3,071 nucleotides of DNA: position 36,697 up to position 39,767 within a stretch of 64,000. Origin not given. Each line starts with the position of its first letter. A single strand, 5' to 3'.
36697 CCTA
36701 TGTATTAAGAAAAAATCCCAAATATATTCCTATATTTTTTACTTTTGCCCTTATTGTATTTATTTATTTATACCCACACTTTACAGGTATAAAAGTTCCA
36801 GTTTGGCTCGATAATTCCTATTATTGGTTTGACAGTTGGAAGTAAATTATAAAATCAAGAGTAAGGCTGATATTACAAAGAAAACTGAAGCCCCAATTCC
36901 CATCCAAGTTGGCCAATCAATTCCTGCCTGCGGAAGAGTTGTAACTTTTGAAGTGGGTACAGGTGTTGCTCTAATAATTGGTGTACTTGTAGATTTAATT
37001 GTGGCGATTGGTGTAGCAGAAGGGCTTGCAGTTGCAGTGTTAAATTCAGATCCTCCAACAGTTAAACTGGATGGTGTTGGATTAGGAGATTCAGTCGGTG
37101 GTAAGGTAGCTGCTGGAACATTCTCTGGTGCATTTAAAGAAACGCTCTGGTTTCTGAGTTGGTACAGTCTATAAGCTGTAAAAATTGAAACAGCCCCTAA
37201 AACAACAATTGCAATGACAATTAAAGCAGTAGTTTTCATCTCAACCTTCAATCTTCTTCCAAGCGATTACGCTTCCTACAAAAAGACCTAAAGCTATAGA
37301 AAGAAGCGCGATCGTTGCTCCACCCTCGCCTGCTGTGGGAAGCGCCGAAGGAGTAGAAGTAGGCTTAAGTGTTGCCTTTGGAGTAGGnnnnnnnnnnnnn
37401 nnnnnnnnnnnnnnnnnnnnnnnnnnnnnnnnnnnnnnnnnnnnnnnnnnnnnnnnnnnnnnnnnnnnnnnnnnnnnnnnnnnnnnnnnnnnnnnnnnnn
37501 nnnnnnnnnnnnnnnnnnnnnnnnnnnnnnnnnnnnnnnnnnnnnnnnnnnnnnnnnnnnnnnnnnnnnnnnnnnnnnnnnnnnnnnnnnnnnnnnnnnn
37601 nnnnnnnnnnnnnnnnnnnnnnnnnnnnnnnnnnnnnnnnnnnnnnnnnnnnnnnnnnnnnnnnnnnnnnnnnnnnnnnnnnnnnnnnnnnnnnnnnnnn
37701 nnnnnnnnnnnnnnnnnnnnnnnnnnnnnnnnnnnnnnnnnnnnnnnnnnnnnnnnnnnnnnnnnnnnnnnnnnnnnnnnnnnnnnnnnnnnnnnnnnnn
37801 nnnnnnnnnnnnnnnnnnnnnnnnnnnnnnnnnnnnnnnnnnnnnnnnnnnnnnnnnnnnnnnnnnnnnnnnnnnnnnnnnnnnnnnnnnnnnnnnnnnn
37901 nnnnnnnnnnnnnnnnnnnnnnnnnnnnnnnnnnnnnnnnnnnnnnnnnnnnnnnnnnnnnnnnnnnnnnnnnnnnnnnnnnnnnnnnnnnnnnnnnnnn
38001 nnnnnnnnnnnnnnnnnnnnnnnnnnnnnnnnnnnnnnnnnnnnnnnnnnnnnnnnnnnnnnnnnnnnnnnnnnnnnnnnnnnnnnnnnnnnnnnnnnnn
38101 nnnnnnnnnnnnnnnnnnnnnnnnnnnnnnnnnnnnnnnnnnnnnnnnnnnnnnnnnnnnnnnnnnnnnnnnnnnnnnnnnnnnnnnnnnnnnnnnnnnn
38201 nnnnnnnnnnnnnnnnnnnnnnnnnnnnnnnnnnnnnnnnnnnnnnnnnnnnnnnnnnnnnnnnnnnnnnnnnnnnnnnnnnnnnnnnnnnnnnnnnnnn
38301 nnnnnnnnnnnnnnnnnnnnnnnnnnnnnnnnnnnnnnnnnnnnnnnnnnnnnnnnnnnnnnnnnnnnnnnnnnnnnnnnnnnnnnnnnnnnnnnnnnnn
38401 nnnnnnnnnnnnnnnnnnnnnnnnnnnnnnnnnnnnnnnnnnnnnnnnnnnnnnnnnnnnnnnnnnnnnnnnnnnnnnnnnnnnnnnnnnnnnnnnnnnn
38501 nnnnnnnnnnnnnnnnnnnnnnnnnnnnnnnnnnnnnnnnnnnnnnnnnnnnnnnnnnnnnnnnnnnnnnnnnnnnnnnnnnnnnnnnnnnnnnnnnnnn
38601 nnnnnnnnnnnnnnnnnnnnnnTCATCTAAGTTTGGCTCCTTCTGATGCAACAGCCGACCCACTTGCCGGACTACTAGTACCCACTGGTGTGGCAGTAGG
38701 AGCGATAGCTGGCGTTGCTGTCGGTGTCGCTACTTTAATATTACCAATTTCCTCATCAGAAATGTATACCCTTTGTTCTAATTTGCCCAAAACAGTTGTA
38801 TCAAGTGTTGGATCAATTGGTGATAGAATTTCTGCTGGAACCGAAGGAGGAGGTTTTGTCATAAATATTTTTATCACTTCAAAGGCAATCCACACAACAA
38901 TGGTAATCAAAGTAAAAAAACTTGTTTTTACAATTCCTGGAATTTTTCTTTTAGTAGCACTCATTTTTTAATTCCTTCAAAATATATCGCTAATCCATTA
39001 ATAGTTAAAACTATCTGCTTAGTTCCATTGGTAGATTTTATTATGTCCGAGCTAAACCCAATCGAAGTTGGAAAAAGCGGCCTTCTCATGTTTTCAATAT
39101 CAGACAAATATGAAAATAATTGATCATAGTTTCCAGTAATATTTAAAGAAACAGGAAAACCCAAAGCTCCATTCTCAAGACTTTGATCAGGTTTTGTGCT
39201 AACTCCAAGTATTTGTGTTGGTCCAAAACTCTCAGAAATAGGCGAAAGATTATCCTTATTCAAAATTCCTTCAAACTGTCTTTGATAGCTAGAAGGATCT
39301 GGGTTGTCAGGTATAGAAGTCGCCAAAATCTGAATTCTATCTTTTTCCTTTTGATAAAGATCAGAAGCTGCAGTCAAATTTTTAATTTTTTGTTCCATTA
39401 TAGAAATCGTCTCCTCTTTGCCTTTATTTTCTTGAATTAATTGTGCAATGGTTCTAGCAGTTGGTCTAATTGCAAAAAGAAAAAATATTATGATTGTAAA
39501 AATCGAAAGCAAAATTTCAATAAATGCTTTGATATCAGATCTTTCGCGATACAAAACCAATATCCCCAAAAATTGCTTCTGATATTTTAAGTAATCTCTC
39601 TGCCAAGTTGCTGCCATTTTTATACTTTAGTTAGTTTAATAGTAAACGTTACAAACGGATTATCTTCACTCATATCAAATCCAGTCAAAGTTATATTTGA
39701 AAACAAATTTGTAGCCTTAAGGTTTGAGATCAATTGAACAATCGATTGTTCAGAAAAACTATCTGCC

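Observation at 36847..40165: pilN-pilO operon extended by three Pro/Thr-rich envelope proteins, two ending in an LPxAG plus hydrophobic tail sorting-signal-like C-terminus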

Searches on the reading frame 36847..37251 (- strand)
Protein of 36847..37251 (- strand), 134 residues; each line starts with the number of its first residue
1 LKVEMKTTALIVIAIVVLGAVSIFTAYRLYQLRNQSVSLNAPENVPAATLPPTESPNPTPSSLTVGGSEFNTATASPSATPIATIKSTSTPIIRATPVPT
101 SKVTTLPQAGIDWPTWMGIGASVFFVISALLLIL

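Call 3: search_protein_families(library=pfam, proteins=[window:36847-37251:-], max_evalue=1)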
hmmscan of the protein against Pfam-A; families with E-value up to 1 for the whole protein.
window:36847-37251:- (134 aa): 1 family
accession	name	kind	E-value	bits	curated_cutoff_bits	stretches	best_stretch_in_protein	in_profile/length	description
PF02656.20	DUF202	-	0.38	11.7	23.4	0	9-34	41-66/68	Domain of unknown function (DUF202)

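Call 4: search_protein_families(library=ncbifam, proteins=[window:36847-37251:-], max_evalue=1)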
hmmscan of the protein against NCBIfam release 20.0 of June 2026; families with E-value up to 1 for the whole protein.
window:36847-37251:- (134 aa): 5 families
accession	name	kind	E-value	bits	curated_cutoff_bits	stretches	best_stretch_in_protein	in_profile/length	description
NF033887.1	conj_TraX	equivalog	0.039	13.6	100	1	7-39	112-145/163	conjugal transfer protein TraX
NF053549.1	FtsL_Actino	equivalog_domain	0.16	11.9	55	1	9-43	12-46/83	cell division protein FtsL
NF038218.1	IcmG_DotF_IVB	equivalog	0.17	11.5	200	1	4-83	46-111/266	type IVB secretion system protein IcmG/DotF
NF033761.1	gliding_GltJ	equivalog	0.22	10.6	450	1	9-105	375-473/671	adventurous gliding motility protein GltJ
TIGR01167.1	LPXTG_anchor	domain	0.79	10.5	15.9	0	105-132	1-28/34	LPXTG cell wall anchor domain-containing protein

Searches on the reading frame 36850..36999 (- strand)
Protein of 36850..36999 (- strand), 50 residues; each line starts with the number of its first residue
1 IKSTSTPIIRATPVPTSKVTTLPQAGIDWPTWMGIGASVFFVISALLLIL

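Call 46: search_protein_families(library=ncbifam, proteins=[window:36850-36999:-], max_evalue=10)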
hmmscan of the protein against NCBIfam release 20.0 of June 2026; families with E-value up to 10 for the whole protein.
seq(50 aa): 2 families
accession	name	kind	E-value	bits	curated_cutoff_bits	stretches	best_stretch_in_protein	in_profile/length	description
NF041797.1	Ced_CedA1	equivalog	0.016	15.3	100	1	8-46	29-71/75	DNA import protein CedA1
NF053819.1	EF0750_LPXTG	subfamily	0.082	13.4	47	1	8-48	59-99/105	EF2685/EF0750 family sortase-dependent surface protein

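Call 53: find_homologous_proteins(query=A7, max_evalue=10)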
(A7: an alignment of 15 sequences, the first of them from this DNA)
Query A7 (15 sequences) (41 aa, profile of the alignment): 17 proteins with E <= 10 among 7753 candidates.
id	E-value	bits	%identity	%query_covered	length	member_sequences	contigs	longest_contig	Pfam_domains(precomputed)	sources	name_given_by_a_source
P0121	1.2e-12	65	44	88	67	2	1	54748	-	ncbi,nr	ncbi:TPA: hypothetical protein DIU22_00630 [Candidatus Woesebacteria bacterium]|nr:hypothetical prot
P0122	2.7e-12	64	52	61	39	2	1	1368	-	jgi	jgi:hypothetical protein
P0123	3.6e-12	63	52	61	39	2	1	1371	-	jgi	jgi:hypothetical protein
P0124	6.3e-12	62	45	98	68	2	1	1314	-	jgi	jgi:hypothetical protein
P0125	9.1e-11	59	40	98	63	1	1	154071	-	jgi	jgi:hypothetical protein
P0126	4.1e-10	57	43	98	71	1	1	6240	-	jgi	jgi:hypothetical protein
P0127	1.1e-9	55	45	49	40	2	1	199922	-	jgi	-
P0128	1.9e-9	54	43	73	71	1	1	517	-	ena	-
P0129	4.8e-9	53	47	73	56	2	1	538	-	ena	-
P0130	1.3e-7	49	80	24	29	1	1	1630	-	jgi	jgi:hypothetical protein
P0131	2.3e-7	48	50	39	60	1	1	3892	-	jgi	-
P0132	2.5e-7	48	48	71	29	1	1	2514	-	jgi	jgi:hypothetical protein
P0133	3.9e-7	47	38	98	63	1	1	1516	-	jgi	-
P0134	3.3e-6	44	41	98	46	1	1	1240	-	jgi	jgi:hypothetical protein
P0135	3.3e-4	38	80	24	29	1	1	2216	-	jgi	jgi:hypothetical protein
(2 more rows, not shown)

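Call 65: search_protein_representatives(alignment_id=A8)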
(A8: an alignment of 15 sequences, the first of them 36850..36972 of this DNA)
Query: 15 sequences, 55 profile positions. Proteins with E-value up to 0.001 (for the whole library): 294; up to 1e-10: 43; up to 1e-30: 0. The best 150 are listed.
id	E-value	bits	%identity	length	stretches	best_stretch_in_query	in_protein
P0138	8.0e-18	80.1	-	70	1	1-55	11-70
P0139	6.6e-17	77.2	-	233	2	1-55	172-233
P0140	1.0e-16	76.6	-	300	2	1-55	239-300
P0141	5.0e-16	74.3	-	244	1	1-55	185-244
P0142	9.0e-16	73.5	-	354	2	1-55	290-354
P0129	1.9e-15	72.5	-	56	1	4-55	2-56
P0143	2.8e-15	72.0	-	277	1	1-55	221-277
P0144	7.4e-15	70.6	-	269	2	1-55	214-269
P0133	1.0e-14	70.1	-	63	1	1-55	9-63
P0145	2.4e-14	68.9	-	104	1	1-55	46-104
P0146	3.6e-14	68.4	-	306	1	1-55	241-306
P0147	4.7e-14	68.0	-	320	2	2-55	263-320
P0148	5.1e-14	67.9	-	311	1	1-55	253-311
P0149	6.9e-14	67.5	-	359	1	1-55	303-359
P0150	8.3e-14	67.2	-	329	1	2-55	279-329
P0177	1.1e-10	57.2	-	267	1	5-55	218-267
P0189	9.1e-10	54.3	-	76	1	6-55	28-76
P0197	3.4e-09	52.5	-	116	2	5-55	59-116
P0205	7.9e-09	51.3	-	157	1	5-55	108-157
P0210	1.4e-08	50.5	-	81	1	5-54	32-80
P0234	1.3e-07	47.4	-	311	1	2-55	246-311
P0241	2.7e-07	46.4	-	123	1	14-55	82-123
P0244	3.2e-07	46.1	-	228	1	6-55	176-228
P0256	7.4e-07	45.0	-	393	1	22-55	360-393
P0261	1.1e-06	44.4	-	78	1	7-55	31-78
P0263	1.4e-06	44.1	-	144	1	6-55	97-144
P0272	2.5e-06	43.3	-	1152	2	11-55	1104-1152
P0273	2.6e-06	43.3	-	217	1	5-55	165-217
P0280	3.8e-06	42.7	-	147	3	3-49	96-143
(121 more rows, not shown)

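Call 67: find_encoding_contigs(protein=P0256, flank=10000, max_places=2)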
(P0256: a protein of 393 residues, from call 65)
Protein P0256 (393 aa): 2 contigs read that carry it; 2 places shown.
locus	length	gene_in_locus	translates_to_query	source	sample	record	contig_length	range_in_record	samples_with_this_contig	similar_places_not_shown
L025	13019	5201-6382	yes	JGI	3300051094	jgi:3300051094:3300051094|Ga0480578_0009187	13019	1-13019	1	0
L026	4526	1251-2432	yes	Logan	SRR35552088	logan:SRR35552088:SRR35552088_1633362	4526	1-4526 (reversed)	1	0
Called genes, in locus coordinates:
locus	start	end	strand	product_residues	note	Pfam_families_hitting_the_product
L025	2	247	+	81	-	?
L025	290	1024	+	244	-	PF01628:HrcA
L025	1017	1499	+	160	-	PF01025:GrpE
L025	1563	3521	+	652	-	PF00012:HSP70, PF06723:MreB_Mbl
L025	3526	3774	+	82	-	-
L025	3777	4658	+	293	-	PF00226:DnaJ, PF01556:DnaJ_C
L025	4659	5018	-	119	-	-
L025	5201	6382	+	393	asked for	PF00041:fn3 (weak), PF16656:Pur_ac_phosph_N (weak)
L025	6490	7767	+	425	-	PF08529:NusA_N, PF13184:KH_NusA_1st, PF26594:KH_NusA_2nd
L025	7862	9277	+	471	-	PF00009:GTP_EFTU, PF00071:Ras (weak), PF01926:MMR_HSR1, PF22042:EF-G_D2, PF03144:GTP_EFTU_D2 (faint), PF11987:IF-2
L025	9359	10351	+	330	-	-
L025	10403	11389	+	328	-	-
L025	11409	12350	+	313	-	-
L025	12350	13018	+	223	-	?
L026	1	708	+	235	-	?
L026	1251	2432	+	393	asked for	PF00041:fn3 (weak), PF16656:Pur_ac_phosph_N (weak)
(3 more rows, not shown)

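Call 70: find_encoding_contigs(protein=P0272, flank=10000, max_places=2)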
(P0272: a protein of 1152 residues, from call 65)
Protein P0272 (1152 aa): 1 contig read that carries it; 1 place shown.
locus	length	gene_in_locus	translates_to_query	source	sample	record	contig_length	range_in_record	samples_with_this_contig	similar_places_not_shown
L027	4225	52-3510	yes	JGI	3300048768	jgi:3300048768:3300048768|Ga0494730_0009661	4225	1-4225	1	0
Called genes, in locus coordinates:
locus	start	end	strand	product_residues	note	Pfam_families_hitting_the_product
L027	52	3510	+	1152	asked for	PF01436:NHL (faint), PF00041:fn3 (weak)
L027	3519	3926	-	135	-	PF07884:VKOR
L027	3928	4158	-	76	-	-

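Call 71: find_encoding_contigs(protein=P0244, flank=10000, max_places=2)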
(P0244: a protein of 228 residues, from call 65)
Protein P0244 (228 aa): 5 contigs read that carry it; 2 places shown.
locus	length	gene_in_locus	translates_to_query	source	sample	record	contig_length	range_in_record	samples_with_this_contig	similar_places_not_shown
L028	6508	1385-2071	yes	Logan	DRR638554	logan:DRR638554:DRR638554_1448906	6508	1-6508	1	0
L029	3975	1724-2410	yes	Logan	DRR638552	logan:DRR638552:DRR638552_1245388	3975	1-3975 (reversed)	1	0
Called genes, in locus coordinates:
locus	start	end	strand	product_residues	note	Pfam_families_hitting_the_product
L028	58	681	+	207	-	-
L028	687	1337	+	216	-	PF00702:Hydrolase, PF13419:HAD_2, PF13242:Hydrolase_like (weak)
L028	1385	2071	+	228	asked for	-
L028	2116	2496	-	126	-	-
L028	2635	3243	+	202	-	PF00156:Pribosyltran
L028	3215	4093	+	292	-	PF13793:Pribosyltran_N, PF00156:Pribosyltran, PF14572:Pribosyl_synth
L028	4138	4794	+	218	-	PF00072:Response_reg, PF00486:Trans_reg_C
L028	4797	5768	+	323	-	PF00512:HisKA, PF02518:HATPase_c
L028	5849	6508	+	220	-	?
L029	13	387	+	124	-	PF09190:DALR_2 (weak), PF00542:Ribosomal_L12 (faint), PF23493:CysS_C (weak)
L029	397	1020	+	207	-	-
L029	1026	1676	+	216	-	PF00702:Hydrolase, PF13419:HAD_2, PF13242:Hydrolase_like (weak)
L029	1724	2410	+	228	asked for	-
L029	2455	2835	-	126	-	-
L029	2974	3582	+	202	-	PF00156:Pribosyltran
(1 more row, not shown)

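Call 81: find_encoding_contigs(protein=P0210, flank=10000, max_places=3)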
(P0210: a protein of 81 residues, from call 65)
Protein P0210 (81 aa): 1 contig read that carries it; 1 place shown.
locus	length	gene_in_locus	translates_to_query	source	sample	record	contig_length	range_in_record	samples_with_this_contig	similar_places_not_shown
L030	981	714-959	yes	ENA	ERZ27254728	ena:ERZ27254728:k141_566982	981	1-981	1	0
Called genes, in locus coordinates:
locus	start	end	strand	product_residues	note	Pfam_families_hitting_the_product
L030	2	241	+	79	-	?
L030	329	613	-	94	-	-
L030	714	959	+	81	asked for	-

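Call 82: list_cluster_members(proteins=[P0189, P0261, P0273, P0280, P0205, P0197, P0263, P0234, P0177, P0241])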
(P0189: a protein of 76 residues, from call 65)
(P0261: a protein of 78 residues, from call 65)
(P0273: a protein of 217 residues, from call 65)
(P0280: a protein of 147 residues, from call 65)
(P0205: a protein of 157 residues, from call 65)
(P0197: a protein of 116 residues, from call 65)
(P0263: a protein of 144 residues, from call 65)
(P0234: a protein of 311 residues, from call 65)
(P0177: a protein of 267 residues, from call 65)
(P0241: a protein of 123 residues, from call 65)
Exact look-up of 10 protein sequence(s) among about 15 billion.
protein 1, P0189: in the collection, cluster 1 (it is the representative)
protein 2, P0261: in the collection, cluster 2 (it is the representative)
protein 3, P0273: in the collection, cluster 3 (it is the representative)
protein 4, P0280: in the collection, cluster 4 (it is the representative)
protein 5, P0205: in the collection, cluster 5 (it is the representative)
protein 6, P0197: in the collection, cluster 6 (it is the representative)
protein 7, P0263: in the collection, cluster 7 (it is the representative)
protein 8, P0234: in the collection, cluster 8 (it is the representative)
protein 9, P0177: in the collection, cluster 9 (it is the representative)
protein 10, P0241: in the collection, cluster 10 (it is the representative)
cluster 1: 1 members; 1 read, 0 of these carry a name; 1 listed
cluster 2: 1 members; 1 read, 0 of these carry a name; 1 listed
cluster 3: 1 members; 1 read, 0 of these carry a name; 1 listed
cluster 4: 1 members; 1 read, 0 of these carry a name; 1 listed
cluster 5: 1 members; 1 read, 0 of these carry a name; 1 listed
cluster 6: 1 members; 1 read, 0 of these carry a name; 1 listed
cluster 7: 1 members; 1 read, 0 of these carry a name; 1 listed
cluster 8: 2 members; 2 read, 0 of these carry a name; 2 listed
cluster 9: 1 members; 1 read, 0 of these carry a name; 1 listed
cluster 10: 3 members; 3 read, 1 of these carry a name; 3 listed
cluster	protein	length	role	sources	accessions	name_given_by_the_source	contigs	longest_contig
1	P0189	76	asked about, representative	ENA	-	-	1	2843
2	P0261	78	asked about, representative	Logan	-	-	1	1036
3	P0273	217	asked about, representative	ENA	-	-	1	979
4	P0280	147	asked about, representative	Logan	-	-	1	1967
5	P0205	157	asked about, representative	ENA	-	-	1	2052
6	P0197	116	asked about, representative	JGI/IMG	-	-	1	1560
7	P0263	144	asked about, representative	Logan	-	-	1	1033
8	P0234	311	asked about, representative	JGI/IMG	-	-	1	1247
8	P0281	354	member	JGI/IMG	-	-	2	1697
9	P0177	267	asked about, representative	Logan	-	-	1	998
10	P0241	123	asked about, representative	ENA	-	-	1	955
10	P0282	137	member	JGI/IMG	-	hypothetical protein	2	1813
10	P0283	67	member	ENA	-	-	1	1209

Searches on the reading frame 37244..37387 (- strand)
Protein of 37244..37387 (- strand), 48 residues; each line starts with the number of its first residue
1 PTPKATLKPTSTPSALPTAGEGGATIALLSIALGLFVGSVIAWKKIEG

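Call 46: search_protein_families(library=ncbifam, proteins=[window:37244-37387:-], max_evalue=10)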
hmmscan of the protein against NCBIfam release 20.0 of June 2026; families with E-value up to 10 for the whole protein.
seq(48 aa): 1 family
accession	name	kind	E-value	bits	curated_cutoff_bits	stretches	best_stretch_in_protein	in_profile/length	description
TIGR03778.1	VPDSG_CTERM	subfamily_domain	1.8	8.8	22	1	22-38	4-20/24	VPDSG-CTERM sorting domain-containing protein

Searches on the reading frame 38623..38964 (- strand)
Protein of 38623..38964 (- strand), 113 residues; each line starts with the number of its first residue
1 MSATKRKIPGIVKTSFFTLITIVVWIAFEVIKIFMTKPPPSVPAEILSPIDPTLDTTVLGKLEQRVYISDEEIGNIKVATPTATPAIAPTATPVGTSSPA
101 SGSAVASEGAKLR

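Call 3: search_protein_families(library=pfam, proteins=[window:38623-38964:-], max_evalue=1)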
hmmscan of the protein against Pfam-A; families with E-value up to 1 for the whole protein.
window:38623-38964:- (113 aa): 0 families

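Call 4: search_protein_families(library=ncbifam, proteins=[window:38623-38964:-], max_evalue=1)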
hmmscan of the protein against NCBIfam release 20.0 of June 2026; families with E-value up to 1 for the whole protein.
window:38623-38964:- (113 aa): 1 family
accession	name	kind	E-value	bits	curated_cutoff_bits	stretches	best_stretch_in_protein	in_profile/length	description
NF047903.1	MmDecMmdC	equivalog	0.0028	18.1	200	1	70-107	14-51/132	methylmalonyl-CoA decarboxylase subunit gamma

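Call 36: search_solved_structures(query=A1, max_evalue=10)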
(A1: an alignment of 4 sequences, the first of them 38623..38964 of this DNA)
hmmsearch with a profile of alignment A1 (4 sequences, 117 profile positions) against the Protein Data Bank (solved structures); distinct sequences matched with E-value up to 10: 1.
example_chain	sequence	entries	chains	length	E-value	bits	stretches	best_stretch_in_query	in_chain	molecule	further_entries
9e78_3d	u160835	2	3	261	0.35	14.3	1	33-71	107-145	ArcMAP1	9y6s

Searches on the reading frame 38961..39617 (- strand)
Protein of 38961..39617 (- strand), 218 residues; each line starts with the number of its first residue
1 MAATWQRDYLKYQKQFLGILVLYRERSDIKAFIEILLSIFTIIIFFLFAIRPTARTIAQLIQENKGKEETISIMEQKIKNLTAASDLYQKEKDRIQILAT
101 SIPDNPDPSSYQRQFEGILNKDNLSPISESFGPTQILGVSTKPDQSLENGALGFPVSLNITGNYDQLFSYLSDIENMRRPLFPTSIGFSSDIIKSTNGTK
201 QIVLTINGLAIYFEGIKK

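Call 3: search_protein_families(library=pfam, proteins=[window:38961-39617:-], max_evalue=1)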
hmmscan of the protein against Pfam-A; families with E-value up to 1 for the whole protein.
window:38961-39617:- (218 aa): 3 families
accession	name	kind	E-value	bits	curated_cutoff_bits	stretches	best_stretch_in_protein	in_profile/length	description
PF04350.18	PilO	-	0.0065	17.1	22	1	153-179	86-112/145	Pilus assembly protein, PilO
PF04977.20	DivIC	-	0.015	15.6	28.9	1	39-99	1-61/80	Septum formation initiator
PF10552.14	ORF6C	-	0.34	11.3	22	1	57-100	2-45/114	ORF6C domain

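Call 4: search_protein_families(library=ncbifam, proteins=[window:38961-39617:-], max_evalue=1)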
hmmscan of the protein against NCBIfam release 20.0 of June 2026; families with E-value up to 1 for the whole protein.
window:38961-39617:- (218 aa): 2 families
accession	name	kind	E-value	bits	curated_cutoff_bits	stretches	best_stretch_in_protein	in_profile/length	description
NF041013.1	T4P_ComGE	equivalog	0.066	13.3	49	1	32-90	8-65/83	competence type IV pilus minor pilin ComGE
NF003097.0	PRK04019.1-4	equivalog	0.2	10.6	547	1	49-105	233-288/353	50S ribosomal protein L10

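Call 34: search_solved_structures(query=A3, max_evalue=1)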
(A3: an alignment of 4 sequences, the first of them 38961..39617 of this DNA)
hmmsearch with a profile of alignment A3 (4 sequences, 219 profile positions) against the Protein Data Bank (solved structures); distinct sequences matched with E-value up to 1: 3.
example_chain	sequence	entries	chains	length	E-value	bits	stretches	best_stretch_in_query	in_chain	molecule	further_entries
3jc8_Oa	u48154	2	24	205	9.1e-08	35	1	44-197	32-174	PilO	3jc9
5uvr_A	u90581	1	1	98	0.48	13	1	146-190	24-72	PilO protein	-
2rjz_A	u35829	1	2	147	0.83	12.3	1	145-190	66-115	PilO protein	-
